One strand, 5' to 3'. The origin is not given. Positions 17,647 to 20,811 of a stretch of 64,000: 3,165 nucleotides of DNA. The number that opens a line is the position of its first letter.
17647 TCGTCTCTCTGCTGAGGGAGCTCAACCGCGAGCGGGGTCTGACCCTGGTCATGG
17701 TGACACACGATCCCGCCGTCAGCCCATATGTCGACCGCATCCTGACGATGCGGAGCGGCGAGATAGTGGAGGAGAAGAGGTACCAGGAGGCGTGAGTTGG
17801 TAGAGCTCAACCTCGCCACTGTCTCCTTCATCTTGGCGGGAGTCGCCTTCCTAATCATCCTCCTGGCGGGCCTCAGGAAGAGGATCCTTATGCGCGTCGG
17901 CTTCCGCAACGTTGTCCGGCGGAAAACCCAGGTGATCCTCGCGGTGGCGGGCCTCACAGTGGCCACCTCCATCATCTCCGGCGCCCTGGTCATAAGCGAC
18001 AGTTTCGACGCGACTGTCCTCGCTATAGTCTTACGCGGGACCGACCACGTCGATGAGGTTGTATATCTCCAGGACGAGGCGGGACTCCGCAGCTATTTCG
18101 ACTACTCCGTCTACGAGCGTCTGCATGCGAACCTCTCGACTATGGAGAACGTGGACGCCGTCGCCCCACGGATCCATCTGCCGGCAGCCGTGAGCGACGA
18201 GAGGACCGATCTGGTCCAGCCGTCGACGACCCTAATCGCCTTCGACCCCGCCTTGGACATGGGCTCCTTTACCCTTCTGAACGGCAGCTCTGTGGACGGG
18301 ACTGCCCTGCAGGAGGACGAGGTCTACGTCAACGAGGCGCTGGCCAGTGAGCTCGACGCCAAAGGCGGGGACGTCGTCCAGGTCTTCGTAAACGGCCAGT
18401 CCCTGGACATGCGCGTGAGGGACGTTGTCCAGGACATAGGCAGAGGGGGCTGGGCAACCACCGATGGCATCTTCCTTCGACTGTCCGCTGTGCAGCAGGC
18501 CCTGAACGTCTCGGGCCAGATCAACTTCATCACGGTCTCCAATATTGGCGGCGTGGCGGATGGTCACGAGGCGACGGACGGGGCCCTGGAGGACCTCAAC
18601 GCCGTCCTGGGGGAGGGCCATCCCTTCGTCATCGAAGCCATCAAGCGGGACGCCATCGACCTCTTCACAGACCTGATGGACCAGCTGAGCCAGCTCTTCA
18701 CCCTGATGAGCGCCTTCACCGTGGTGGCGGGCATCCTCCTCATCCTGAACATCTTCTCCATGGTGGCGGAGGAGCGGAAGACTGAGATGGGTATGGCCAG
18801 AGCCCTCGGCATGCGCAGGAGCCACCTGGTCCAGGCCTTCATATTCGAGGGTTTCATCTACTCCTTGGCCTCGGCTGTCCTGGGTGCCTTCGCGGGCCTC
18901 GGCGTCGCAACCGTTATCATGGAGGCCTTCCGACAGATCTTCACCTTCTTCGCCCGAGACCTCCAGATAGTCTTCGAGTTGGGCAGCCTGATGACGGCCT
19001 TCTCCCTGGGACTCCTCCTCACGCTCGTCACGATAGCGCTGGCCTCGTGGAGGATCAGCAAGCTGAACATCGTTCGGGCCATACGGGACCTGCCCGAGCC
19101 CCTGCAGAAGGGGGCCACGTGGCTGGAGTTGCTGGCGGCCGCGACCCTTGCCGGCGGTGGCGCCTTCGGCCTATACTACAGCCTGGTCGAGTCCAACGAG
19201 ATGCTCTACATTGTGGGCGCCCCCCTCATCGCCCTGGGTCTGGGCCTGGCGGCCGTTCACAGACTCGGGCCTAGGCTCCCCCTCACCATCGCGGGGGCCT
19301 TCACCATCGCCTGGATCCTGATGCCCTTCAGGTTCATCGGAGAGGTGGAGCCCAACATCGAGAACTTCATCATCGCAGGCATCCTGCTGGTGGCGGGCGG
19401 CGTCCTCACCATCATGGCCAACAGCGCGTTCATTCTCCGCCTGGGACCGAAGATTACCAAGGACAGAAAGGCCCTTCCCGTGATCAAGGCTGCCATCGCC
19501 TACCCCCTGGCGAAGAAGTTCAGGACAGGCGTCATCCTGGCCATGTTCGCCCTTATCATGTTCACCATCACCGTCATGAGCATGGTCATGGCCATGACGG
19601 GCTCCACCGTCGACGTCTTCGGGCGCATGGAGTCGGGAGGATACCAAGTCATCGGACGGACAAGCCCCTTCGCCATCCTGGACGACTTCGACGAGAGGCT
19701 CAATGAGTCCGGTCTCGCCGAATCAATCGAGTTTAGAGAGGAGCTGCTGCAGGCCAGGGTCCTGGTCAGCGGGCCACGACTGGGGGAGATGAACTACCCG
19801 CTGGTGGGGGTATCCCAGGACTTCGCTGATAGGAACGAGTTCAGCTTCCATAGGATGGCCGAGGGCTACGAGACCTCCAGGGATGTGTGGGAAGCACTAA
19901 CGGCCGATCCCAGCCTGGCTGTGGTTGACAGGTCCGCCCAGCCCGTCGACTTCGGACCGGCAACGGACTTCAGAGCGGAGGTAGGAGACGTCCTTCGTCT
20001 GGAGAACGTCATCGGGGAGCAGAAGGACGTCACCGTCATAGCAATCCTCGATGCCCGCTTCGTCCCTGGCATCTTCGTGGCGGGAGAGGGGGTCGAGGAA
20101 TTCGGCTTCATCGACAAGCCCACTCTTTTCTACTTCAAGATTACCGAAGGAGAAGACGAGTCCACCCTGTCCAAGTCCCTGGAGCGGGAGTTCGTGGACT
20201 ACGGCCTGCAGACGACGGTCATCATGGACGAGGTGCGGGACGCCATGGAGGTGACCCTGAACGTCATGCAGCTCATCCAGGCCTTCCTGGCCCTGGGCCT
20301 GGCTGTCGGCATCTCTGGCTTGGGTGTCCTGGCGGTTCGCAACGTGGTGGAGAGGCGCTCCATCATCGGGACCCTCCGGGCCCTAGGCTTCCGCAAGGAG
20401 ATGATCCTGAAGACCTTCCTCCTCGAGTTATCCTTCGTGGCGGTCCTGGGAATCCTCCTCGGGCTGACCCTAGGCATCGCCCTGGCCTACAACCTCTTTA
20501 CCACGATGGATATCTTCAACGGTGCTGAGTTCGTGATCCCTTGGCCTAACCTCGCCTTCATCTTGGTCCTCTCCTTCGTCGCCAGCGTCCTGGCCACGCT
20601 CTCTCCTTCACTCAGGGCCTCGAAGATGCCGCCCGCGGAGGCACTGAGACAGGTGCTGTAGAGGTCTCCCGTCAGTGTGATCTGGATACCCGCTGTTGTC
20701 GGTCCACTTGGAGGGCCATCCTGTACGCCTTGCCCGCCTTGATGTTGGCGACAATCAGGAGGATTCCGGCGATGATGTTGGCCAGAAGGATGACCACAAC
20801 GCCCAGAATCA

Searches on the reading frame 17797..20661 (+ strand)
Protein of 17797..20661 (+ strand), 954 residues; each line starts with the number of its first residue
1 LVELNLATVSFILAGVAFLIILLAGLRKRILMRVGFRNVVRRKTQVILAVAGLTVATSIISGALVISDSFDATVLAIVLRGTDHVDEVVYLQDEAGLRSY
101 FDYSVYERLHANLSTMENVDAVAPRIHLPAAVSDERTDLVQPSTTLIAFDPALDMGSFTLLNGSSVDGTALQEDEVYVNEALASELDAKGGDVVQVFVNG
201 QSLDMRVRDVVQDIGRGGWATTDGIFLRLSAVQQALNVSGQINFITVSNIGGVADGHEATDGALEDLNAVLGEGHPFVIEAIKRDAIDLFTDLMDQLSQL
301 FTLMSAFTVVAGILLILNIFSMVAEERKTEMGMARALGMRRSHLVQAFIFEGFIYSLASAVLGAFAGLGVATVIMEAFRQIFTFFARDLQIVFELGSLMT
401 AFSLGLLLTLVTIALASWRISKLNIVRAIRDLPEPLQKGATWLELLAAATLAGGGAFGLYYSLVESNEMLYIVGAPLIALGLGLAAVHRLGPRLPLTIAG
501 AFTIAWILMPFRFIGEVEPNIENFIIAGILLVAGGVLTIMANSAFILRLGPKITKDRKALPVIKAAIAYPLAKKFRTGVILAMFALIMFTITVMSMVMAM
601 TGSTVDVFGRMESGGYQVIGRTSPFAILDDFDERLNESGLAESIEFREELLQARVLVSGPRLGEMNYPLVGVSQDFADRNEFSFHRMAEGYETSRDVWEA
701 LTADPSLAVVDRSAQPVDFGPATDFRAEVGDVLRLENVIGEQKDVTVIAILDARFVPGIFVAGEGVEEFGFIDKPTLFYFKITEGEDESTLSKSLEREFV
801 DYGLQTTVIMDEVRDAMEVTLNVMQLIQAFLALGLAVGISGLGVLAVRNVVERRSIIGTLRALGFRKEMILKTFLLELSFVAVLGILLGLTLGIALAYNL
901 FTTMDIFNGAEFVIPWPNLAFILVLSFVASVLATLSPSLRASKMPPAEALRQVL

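Call 73: search_protein_families(library=pfam, proteins=[window:17797-20661:+], max_evalue=0.00001)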
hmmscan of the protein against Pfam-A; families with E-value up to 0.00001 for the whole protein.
window:17797-20661:+ (954 aa): 1 family
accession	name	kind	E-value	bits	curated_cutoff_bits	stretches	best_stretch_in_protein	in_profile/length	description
PF02687.27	FtsX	-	3.9e-33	114.5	25.5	2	303-425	2-120/120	FtsX-like permease C-terminal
